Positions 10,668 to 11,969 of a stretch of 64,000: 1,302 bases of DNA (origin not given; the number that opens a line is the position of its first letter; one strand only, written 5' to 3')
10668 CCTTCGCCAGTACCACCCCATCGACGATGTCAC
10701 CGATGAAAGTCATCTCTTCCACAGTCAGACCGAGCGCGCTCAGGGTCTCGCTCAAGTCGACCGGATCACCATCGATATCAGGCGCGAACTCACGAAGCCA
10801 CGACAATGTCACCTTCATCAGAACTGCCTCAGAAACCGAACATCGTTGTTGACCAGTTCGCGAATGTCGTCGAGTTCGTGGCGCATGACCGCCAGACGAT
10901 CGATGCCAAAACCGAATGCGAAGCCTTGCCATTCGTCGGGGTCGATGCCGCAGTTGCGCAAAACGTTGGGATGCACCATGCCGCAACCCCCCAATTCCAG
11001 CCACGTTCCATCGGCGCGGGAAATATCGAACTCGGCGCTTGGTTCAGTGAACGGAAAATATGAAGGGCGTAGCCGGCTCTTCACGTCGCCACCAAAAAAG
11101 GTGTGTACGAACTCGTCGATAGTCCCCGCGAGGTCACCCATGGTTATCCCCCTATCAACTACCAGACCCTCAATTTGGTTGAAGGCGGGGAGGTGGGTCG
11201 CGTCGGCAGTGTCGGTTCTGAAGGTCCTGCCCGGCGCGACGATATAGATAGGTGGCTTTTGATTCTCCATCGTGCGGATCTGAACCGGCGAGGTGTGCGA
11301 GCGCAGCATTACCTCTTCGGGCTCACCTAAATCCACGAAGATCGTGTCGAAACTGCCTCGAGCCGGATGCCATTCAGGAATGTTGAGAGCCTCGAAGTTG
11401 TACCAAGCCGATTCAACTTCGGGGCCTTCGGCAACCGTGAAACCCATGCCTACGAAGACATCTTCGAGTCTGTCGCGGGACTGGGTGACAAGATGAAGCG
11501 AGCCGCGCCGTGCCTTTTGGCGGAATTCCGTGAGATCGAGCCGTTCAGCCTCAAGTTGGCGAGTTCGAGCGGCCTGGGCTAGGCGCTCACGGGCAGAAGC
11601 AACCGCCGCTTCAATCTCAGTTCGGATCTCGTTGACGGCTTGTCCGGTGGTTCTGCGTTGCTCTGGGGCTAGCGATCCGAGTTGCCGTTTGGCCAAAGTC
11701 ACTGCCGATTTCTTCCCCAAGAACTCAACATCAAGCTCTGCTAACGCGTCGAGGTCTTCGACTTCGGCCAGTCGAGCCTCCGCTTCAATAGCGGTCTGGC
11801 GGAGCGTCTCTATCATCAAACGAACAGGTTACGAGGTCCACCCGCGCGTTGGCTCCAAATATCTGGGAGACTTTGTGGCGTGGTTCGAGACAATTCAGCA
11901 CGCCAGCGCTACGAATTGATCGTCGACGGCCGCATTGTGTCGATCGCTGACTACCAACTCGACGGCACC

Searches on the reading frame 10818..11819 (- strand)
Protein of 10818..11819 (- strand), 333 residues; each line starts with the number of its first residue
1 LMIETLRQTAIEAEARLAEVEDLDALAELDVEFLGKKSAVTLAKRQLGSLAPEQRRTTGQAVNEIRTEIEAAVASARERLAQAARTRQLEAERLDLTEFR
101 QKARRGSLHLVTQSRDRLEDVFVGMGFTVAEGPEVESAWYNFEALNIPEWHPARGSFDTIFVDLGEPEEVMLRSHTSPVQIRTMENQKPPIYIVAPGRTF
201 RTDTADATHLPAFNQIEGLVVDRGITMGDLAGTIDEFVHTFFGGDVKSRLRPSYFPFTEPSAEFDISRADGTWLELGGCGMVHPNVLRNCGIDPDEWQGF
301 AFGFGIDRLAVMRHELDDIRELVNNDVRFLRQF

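Call 27: search_protein_families(library=pfam, proteins=[window:10818-11819:-], max_evalue=0.00001)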
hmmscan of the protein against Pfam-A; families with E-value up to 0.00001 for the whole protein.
window:10818-11819:- (333 aa): 2 families
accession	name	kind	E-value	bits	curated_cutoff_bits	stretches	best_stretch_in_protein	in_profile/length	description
PF01409.25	tRNA-synt_2d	-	3.2e-96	322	19.8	1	94-333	2-246/246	tRNA synthetases class II core domain (F)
PF02912.23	Phe_tRNA-synt_N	-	9.7e-20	70.8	22.3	1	21-89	1-69/69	Aminoacyl tRNA synthetase class II, N-terminal domain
